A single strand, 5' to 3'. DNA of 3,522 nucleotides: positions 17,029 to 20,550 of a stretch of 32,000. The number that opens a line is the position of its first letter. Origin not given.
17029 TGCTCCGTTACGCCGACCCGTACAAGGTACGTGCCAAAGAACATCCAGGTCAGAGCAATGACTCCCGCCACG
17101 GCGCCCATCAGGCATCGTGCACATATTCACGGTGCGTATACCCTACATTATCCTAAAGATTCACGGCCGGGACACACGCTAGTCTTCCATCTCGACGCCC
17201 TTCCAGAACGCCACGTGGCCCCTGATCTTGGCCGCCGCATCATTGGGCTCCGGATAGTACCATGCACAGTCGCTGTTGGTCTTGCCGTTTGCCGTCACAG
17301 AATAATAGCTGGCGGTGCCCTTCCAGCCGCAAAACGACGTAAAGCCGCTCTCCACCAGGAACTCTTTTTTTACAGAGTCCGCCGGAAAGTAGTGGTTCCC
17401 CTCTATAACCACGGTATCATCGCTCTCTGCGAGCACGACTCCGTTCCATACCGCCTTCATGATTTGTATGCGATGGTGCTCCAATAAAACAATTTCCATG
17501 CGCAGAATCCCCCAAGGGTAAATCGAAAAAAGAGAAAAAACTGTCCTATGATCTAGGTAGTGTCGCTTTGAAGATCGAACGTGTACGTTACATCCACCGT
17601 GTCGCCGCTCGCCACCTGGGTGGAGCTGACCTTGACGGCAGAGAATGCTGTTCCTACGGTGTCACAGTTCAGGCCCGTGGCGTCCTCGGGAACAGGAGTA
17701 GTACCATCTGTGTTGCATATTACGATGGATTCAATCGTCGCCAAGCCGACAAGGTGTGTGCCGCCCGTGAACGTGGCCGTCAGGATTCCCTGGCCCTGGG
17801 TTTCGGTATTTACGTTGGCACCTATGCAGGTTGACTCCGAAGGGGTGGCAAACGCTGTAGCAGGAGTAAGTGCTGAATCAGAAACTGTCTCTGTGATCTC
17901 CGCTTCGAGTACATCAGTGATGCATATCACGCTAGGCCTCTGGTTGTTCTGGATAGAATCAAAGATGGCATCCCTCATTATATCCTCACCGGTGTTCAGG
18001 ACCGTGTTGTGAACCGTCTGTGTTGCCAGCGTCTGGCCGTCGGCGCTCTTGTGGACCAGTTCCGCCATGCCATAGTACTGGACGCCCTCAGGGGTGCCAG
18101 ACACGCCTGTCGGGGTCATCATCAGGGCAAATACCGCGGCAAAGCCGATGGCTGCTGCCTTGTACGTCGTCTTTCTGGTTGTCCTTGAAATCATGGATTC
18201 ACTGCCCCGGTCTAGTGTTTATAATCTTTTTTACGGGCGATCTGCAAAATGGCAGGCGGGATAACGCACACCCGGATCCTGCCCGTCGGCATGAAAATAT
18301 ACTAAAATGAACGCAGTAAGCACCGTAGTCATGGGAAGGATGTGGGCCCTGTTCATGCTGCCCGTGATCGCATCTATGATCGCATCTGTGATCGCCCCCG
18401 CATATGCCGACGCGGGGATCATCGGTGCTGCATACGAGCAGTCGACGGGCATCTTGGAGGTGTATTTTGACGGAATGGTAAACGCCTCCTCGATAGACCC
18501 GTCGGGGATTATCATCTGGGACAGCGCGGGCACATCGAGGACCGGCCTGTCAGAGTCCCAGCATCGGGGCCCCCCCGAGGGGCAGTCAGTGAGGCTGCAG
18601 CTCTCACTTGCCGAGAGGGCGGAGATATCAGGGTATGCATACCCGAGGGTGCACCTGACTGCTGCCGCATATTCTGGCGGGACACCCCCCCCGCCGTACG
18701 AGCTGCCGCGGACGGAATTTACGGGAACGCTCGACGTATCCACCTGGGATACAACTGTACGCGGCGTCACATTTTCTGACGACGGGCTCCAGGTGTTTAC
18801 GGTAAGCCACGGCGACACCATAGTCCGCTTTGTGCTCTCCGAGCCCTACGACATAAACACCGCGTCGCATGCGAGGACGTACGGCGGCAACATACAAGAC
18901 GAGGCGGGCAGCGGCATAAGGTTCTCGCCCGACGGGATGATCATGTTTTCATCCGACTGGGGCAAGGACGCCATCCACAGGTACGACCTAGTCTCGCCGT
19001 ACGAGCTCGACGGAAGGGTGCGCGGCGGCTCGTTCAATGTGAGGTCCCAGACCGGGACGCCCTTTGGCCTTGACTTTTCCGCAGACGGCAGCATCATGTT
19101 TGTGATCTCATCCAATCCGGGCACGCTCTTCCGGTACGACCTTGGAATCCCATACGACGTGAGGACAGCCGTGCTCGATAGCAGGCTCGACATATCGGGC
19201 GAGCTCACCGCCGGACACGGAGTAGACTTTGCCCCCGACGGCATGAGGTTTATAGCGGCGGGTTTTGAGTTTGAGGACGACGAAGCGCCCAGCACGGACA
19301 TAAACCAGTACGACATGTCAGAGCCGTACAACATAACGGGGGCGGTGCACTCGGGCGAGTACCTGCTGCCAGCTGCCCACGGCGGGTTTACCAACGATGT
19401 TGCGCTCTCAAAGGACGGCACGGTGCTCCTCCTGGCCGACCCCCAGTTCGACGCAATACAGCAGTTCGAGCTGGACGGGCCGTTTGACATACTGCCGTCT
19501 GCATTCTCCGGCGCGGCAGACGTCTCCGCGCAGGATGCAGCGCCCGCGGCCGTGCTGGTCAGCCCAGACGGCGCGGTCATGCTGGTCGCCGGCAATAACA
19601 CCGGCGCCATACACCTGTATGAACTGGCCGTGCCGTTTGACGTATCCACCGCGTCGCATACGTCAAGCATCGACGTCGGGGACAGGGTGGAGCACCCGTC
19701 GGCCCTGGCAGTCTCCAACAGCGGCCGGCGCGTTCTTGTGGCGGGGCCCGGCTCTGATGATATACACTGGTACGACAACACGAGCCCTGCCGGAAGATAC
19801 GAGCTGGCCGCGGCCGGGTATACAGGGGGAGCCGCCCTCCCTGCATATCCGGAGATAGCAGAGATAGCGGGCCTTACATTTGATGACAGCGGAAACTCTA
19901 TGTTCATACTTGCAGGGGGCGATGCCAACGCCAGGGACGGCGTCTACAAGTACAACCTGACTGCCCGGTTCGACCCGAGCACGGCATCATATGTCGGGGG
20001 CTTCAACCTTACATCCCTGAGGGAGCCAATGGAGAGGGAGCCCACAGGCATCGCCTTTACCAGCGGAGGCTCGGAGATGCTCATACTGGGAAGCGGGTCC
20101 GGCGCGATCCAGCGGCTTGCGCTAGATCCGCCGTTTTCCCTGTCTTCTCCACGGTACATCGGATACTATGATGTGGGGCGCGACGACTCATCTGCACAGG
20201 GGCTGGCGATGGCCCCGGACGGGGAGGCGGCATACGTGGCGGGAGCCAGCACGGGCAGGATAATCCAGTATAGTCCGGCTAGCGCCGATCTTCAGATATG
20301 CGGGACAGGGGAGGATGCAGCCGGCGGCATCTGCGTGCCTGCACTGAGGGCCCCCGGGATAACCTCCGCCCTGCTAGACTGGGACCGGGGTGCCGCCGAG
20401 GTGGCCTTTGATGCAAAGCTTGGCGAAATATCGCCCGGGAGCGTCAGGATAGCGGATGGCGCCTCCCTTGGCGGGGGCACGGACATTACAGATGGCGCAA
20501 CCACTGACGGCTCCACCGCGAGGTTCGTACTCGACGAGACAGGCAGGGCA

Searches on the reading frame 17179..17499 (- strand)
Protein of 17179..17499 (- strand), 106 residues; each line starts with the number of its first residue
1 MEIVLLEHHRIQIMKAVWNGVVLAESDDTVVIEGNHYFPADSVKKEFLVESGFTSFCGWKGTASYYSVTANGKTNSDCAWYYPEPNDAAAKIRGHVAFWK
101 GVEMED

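Call 61: search_protein_families(library=pfam, proteins=[window:17179-17499:-], max_evalue=0.001)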
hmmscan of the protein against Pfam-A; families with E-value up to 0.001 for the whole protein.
window:17179-17499:- (106 aa): 1 family
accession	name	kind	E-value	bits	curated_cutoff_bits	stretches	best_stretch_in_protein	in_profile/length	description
PF04248.19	NTP_transf_9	-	2e-32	111.3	22.1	1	14-100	1-92/93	Domain of unknown function (DUF427)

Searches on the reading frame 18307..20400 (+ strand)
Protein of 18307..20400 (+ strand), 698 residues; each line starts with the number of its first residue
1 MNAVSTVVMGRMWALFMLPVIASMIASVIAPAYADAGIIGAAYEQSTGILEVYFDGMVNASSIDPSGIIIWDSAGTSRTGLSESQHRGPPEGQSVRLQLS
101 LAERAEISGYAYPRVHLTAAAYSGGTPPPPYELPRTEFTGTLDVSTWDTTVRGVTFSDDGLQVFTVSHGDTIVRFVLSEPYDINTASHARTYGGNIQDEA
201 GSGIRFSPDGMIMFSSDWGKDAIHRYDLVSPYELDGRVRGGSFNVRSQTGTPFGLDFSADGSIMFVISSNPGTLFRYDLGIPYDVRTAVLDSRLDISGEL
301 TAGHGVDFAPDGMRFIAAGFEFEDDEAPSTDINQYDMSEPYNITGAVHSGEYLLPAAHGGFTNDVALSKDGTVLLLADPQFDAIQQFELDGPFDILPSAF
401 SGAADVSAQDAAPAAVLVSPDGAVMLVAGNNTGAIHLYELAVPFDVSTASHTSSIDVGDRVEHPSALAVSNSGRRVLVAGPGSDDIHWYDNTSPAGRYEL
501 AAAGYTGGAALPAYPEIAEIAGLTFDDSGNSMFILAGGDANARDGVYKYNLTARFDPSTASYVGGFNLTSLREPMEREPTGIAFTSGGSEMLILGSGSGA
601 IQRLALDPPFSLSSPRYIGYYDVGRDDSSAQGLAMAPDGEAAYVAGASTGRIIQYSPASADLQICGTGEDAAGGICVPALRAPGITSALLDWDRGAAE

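Call 10: search_protein_families(library=pfam, proteins=[window:18307-20400:+], max_evalue=0.01)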
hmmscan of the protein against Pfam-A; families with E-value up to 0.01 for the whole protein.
window:18307-20400:+ (698 aa): 4 families
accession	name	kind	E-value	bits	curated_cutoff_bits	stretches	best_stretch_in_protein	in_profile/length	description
PF08450.18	SGL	-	4.1e-10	40.1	26.3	0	245-313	129-189/246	SMP-30/Gluconolactonase/LRE-like region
PF23393.2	Beta-prop_WDR90_POC16_2nd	-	1.4e-06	28.2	60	0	415-485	83-151/291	WDR90/POC16, second beta-propeller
PF10282.15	Lactonase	-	2.7e-06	27.3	21.7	0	403-494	78-175/344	Lactonase, 7-bladed beta-propeller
PF23414.1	Beta-prop_EML_2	-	0.00046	20.1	90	0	147-270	38-145/266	Echinoderm microtubule-associated protein second beta-propeller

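Call 31: search_protein_representatives(protein=window:18307-20376:+)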
Query: 690 residues. Proteins with E-value up to 0.001 (for the whole library): 7703; up to 1e-10: 4877; up to 1e-30: 904. The best 150 are listed.
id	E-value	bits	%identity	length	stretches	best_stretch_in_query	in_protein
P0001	0.0e+00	1230.8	31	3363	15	144-494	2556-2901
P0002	0.0e+00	1208.7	32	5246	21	19-681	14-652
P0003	0.0e+00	1155.5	32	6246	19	390-660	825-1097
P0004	0.0e+00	1109.0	31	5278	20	45-480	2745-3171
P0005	0.0e+00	1017.7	35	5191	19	134-501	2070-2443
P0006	2.0e-265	898.9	34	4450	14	238-491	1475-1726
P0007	4.2e-264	894.5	28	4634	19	148-491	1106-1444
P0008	1.1e-252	856.7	37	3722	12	392-660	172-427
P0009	1.5e-233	793.5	30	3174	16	390-660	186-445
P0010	3.0e-220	749.6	33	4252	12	391-660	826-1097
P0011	6.1e-206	702.3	34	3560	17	24-289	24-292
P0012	4.8e-199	679.5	28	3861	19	153-621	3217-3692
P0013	3.0e-185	633.9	29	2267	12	163-483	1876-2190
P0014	1.5e-184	631.6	29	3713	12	215-657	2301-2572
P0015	4.3e-183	626.8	33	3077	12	175-489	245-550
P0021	1.9e-152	525.5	31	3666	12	19-676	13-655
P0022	2.1e-149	515.4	33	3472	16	38-450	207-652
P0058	1.8e-103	363.6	31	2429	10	200-464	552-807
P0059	5.1e-103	362.1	35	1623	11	152-288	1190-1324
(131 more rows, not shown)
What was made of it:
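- On C. symbiosum-type giant multi-propeller secreted proteins (uncharacterised): The N-terminal 680 aa align end to end with CENSYa_0849 and CENSYa_0848 (call 31: 19-681 to 14-652, and 19-676 to 13-655).
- The largest family member in the top 150 is 6,246 aa (call 31).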

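Call 36: predict_structure(alignment_id=A2)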
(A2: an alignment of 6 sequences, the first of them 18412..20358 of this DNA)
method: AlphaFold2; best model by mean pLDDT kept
length: 649 residues; sequences in the alignment: 6
mean_pLDDT: 74.4   pTM: 0.57
mean pLDDT of the five models: 74.4, 73.9, 73.3, 71.0, 70.9
residues with pLDDT >= 90: 90; 70-90: 339; 50-70: 168; < 50: 52
segments of 3 or more residues with pLDDT < 50: 89-100, 156-160, 356-363, 635-649
pLDDT, mean of each block of 10 residues (from residue 1): 68 73 64 64 54 58 77 67 56 32 75 75 88 75 86 58 65 90 83 85 83 73 91 79 91 86 66 81 65 63 73 61 64 82 80 57 66 88 88 89 88 89 81 87 81 80 78 72 80 90 65 91 88 61 80 82 72 79 68 82 80 87 66 50 31
secondary structure, 60 per line:
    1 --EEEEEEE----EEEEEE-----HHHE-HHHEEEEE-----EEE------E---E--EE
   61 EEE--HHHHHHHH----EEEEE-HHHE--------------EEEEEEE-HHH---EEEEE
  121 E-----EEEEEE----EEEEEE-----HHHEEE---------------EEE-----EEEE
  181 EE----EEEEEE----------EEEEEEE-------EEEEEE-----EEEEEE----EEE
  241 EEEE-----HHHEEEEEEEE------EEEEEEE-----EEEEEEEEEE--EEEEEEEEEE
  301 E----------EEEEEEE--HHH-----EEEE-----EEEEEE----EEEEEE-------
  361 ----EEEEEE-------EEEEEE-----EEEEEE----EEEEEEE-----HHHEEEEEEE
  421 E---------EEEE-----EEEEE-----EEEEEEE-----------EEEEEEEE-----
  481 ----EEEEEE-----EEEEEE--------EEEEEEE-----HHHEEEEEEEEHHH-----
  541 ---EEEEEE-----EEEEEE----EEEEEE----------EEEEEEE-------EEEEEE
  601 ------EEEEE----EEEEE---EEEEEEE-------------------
elements in order: E3-9 E14-19 E33-37 E43-45 E59-63 H66-73 E78-82 E102-108 E116-121 E127-132 E137-142 E151-153 E169-171 E177-182 E187-192 E203-209 E217-222 E228-233 E238-244 E253-260 E267-273 E279-288 E291-301 E312-318 E329-332 E338-343 E348-353 E365-370 E378-383 E389-394 E399-405 E414-421 E431-434 E440-444 E450-456 E468-475 E485-490 E496-501 E510-516 E525-532 E544-549 E555-560 E565-570 E581-587 E595-600 E607-611 E616-620 E624-630

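Call 38: fold_search(model_id=the predicted structure, library=pdb)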
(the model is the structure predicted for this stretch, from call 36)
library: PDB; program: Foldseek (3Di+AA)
matches with E <= 10: 1771; with E <= 0.001: 1631
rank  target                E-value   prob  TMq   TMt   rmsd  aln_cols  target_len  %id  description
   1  5i2t                  7.7e-20  1.00  0.24  0.25  21.9       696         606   13  Domain characterization of the WD protein Pwp2 and their relevance in ribosome biogenesis (released 2017-06-21)
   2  2ymu_A                1.6e-19  1.00  0.23  0.25  21.6       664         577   14  Structure of a highly repetitive propeller structure (released 2012-10-17)
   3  6nd4_O                2.1e-18  1.00  0.24  0.19  20.8       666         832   10  Conformational switches control early maturation of the eukaryotic small ribosomal subunit (released 2019-06-19)
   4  7d4i_B1               2.1e-18  1.00  0.25  0.21  19.1       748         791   11  Cryo-EM structure of 90S small ribosomal precursors complex with the DEAH-box RNA helicase Dhr1 (State F) (released 2021-10-06)
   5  9y6s_9W               3.4e-18  1.00  0.25  0.19  20.6       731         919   12  96-nm repeat of the Leishmania tarentolae doublet microtubule (released 2025-12-17)
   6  5wyj_BA               4.6e-18  1.00  0.23  0.20  22.3       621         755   13  Cryo-EM structure of the 90S small subunit pre-ribosome (Dhr1-depleted, Enp1-TAP, state 1) (released 2017-03-29)
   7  6zqd_UA               4.9e-18  1.00  0.25  0.21  18.9       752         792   12  Cryo-EM structure of the 90S pre-ribosome from Saccharomyces cerevisiae, state Post-A1 (released 2020-09-23)
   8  9n73_LO               6.1e-18  1.00  0.23  0.19  21.8       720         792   12  SSU processome maturation and disassembly, State G (released 2025-10-29)
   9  9n6z_LO               7.1e-18  1.00  0.23  0.19  22.8       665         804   12  SSU processome maturation and disassembly, State D (released 2025-11-05)
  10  7mq8_LN               7.5e-18  1.00  0.23  0.22  27.0       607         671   11  Cryo-EM structure of the human SSU processome, state pre-A1 (released 2021-09-22)
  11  7mqa_LQ               1.2e-17  1.00  0.24  0.19  20.6       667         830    9  Cryo-EM structure of the human SSU processome, state post-A1 (released 2021-09-22)
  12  9e78_0L               1.4e-17  1.00  0.23  0.23  21.7       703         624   10  48-nm repeat of the Leishmania tarentolae doublet microtubule (released 2025-03-12)
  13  7mq8_LQ               1.7e-17  1.00  0.23  0.19  21.8       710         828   10  Cryo-EM structure of the human SSU processome, state pre-A1 (released 2021-09-22)
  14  9g33_UL               2.4e-17  1.00  0.25  0.21  22.9       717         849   11  Stalled 90S - Utp23-Krr1-deltaC3 (released 2025-06-18)
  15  6zqa_UL               2.8e-17  1.00  0.29  0.24  18.6       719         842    9  Cryo-EM structure of the 90S pre-ribosome from Saccharomyces cerevisiae, state A (Poly-Ala) (released 2020-09-23)
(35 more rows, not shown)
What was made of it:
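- Closest known: Lactonase/SGL/YVTN-type beta-propeller repeats. Same: Foldseek matches multi-propeller proteins with E values down to 1e-19 (calls 36, 38).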

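Call 39: list_cluster_members(proteins=[P0002, P0004, P0011, P0021, P0022, P0059, P0058, P0008, P0006])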
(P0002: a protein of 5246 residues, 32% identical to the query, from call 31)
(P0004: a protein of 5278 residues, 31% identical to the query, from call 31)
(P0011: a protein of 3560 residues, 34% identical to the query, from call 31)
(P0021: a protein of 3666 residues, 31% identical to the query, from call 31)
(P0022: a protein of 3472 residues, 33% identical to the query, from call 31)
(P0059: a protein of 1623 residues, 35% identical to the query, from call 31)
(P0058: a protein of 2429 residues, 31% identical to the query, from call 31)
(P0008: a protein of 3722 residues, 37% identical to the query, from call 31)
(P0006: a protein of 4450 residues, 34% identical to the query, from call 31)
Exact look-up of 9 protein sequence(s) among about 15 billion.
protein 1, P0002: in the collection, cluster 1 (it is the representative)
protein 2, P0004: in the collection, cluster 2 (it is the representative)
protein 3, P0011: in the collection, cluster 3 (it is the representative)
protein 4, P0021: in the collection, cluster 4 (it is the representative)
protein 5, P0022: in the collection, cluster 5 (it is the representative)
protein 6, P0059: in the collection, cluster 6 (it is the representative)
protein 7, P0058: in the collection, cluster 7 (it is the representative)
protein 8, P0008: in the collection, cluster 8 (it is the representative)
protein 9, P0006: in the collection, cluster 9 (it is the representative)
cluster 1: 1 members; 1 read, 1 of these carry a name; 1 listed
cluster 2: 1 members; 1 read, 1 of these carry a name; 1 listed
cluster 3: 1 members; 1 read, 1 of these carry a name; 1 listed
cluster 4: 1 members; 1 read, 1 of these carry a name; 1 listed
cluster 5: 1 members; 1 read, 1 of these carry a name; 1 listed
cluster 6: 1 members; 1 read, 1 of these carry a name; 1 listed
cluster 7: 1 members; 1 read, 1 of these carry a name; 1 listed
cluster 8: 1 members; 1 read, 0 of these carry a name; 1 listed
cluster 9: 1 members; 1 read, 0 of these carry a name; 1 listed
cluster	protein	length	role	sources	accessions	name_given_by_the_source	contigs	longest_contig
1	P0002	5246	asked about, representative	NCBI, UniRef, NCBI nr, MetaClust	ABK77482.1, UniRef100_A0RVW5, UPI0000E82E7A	hypothetical protein CENSYa_0849 [Cenarchaeum symbiosum A] | Uncharacterized protein n=1 Tax=Cenarchaeum symbiosum (strain A) TaxID=414004 ... | status=active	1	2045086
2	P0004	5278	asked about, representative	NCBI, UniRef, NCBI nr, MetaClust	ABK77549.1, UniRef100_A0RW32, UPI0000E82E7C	hypothetical protein CENSYa_0917 [Cenarchaeum symbiosum A] | Uncharacterized protein n=1 Tax=Cenarchaeum symbiosum (strain A) TaxID=414004 ... | status=active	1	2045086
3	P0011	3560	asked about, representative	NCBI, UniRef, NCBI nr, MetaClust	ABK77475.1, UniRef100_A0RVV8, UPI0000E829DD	hypothetical protein CENSYa_0842 [Cenarchaeum symbiosum A] | Uncharacterized protein n=1 Tax=Cenarchaeum symbiosum (strain A) TaxID=414004 ... | status=active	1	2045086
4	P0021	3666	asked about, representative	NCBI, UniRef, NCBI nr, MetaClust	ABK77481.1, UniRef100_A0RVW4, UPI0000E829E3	hypothetical protein CENSYa_0848 [Cenarchaeum symbiosum A] | Uncharacterized protein n=1 Tax=Cenarchaeum symbiosum (strain A) TaxID=414004 ... | status=active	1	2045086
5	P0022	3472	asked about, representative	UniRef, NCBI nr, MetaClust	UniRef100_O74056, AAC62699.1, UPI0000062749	Uncharacterized protein n=1 Tax=Cenarchaeum symbiosum TaxID=46770 RepID=O74056_CENSM | unknown [Cenarchaeum symbiosum] | status=active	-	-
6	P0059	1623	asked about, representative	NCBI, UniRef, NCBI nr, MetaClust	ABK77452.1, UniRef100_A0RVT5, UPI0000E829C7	hypothetical protein CENSYa_0819 [Cenarchaeum symbiosum A] | Uncharacterized protein n=1 Tax=Cenarchaeum symbiosum (strain A) TaxID=414004 ... | status=active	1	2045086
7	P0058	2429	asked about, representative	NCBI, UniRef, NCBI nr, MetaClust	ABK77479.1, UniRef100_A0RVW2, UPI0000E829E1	hypothetical protein CENSYa_0846 [Cenarchaeum symbiosum A] | Uncharacterized protein n=1 Tax=Cenarchaeum symbiosum (strain A) TaxID=414004 ... | status=active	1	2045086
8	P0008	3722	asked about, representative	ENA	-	-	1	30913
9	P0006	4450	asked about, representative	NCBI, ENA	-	-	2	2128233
